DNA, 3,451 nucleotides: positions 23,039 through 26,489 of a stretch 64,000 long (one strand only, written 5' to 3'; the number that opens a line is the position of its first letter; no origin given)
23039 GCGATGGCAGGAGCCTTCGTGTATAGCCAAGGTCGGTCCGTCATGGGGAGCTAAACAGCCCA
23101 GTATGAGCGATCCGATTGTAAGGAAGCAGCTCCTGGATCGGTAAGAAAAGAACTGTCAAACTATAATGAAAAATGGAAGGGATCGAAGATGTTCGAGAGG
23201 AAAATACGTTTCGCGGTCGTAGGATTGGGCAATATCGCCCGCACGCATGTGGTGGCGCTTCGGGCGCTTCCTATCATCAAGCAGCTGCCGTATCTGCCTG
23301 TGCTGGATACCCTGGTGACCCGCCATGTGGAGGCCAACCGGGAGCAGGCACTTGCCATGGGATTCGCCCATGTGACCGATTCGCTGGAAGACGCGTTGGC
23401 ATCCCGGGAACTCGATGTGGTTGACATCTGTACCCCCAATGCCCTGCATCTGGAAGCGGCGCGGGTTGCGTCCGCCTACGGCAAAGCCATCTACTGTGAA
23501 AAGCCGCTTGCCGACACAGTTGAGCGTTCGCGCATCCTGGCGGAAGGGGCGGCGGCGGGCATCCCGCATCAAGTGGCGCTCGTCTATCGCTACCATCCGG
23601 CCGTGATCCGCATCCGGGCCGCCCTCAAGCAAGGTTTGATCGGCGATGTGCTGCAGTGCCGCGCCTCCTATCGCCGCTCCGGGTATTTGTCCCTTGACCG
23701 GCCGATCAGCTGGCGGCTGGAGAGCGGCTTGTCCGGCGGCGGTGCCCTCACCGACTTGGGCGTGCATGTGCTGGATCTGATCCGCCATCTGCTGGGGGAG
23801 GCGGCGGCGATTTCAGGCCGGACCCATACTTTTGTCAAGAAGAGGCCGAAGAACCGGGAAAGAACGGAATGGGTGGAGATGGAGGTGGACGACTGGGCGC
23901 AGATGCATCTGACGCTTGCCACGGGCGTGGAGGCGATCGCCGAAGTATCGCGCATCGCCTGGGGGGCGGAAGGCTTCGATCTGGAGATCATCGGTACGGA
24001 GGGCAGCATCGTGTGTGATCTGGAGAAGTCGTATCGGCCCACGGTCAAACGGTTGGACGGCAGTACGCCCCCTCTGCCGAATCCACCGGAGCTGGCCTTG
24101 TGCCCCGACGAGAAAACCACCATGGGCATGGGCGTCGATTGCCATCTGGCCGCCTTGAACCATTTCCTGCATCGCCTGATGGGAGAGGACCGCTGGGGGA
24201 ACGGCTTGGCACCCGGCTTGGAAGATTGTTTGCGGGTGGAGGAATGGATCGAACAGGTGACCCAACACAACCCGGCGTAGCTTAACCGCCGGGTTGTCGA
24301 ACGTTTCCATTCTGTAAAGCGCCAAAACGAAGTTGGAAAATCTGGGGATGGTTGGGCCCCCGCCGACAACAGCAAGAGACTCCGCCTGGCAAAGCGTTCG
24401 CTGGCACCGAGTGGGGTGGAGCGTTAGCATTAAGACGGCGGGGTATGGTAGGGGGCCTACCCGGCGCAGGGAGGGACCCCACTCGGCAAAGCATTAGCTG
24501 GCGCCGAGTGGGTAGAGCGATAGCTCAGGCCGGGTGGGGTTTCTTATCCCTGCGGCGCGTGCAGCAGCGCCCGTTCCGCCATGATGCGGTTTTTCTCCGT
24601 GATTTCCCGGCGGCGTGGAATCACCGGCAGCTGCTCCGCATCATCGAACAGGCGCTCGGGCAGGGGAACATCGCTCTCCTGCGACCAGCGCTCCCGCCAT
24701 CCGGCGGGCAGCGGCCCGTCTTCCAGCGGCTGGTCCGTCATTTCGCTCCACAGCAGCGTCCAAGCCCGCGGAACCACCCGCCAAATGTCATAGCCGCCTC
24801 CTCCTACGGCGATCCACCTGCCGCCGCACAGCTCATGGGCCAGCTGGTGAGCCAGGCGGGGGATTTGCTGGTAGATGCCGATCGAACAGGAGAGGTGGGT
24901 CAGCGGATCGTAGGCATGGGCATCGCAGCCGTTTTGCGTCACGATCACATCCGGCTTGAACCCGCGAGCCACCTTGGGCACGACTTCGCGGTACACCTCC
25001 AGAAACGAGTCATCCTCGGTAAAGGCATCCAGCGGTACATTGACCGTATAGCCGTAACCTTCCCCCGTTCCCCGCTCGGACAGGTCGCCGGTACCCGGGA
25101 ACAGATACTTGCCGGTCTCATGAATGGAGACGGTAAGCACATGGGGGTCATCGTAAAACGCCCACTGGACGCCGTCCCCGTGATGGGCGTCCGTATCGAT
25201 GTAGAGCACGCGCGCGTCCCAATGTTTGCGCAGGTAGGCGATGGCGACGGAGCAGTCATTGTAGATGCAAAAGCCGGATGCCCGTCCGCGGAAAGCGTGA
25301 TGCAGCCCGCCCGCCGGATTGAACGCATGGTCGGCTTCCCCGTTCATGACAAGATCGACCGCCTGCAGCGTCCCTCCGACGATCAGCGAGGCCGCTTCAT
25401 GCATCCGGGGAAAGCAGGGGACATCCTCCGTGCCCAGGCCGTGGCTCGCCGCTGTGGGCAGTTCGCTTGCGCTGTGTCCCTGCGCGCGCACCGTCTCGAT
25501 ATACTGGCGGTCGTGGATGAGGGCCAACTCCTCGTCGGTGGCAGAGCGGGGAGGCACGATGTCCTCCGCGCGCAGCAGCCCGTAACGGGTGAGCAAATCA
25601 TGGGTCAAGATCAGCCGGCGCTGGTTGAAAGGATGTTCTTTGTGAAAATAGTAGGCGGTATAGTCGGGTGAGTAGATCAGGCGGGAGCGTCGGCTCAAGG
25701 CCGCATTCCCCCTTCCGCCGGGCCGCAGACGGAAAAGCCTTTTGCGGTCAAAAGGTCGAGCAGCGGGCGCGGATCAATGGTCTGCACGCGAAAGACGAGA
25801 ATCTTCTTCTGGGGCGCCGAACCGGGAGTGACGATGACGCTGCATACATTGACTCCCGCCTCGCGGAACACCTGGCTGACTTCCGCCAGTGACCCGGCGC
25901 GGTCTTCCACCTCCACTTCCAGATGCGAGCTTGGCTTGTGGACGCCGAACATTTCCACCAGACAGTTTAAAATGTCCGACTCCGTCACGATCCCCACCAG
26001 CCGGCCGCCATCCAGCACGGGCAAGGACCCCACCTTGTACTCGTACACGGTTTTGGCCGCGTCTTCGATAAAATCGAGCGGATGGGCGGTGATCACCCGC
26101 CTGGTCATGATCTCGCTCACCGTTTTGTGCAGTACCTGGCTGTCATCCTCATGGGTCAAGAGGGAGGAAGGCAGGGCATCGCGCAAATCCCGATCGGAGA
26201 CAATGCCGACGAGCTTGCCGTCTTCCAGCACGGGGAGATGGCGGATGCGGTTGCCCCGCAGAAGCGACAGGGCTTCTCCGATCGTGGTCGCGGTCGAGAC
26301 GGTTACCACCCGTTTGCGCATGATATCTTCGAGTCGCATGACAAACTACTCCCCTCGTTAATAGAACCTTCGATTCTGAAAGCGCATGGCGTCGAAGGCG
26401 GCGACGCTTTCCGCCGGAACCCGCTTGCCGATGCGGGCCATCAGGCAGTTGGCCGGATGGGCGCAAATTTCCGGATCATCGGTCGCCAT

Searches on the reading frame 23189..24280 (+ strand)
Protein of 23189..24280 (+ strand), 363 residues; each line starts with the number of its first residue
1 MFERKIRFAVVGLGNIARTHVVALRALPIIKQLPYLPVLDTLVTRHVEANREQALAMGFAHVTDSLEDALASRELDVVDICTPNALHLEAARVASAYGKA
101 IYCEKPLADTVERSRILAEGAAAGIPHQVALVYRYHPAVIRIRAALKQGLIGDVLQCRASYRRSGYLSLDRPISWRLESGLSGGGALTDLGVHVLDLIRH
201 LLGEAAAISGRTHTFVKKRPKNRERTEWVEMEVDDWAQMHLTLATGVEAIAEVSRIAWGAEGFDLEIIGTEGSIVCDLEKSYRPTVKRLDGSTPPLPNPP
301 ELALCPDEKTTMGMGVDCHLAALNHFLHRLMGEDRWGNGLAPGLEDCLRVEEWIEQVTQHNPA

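Call 15: search_protein_families(library=pfam, proteins=[window:23189-24280:+], max_evalue=0.001)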
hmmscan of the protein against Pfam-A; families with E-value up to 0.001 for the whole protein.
window:23189-24280:+ (363 aa): 3 families
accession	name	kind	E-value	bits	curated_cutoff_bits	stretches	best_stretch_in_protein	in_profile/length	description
PF22725.1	GFO_IDH_MocA_C3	-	3.5e-28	98.5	27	1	141-275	3-124/124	GFO/IDH/MocA C-terminal domain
PF02894.22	GFO_IDH_MocA_C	-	9.3e-17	62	22.9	1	144-358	2-207/218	Oxidoreductase family, C-terminal alpha/beta domain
PF01408.29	GFO_IDH_MocA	-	1.1e-14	55.6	24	1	6-120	1-108/120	Oxidoreductase family, NAD-binding Rossmann fold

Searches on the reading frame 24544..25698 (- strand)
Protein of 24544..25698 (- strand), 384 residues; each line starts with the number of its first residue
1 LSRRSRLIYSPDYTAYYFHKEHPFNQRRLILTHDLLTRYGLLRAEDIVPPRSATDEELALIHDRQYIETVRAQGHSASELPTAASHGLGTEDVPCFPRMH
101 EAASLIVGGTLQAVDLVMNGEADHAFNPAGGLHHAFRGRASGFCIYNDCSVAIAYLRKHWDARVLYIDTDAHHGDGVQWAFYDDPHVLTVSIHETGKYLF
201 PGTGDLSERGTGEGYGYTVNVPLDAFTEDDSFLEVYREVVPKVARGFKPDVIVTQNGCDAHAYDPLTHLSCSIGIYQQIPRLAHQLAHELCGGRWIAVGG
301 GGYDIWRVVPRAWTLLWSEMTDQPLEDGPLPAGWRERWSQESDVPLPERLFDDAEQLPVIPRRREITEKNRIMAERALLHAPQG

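Call 15: search_protein_families(library=pfam, proteins=[window:24544-25698:-], max_evalue=0.001)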
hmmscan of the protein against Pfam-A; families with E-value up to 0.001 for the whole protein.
window:24544-25698:- (384 aa): 1 family
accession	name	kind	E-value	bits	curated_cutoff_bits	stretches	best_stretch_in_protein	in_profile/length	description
PF00850.24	Hist_deacetyl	-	6.5e-95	318.3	27.9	1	22-319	1-297/298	Histone deacetylase domain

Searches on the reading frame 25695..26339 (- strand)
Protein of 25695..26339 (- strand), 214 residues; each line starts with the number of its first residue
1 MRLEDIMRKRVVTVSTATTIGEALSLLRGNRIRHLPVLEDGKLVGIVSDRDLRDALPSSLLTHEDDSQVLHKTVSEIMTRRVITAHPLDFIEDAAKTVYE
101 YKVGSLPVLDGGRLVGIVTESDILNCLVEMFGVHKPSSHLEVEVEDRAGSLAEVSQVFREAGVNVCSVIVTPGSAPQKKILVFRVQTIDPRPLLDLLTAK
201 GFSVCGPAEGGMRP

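Call 15: search_protein_families(library=pfam, proteins=[window:25695-26339:-], max_evalue=0.001)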
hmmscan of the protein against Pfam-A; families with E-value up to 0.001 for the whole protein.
window:25695-26339:- (214 aa): 5 families
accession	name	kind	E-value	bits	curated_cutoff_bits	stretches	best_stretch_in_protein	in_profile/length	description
PF00571.33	CBS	-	1e-34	119.1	24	2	4-57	2-56/57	CBS domain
PF01842.31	ACT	-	2.5e-07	30.8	27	1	140-176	3-39/66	ACT domain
PF13291.12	ACT_4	-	0.00018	22.6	27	1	139-174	8-43/80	ACT domain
PF22629.2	ACT_AHAS_ss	-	0.00078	20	27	0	140-189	1-49/67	AHAS small subunit-like ACT domain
PF22190.2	TTHA0829-like_ACT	-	0.00081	19.8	27.4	0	140-204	5-66/70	TTHA0829-like ACT domain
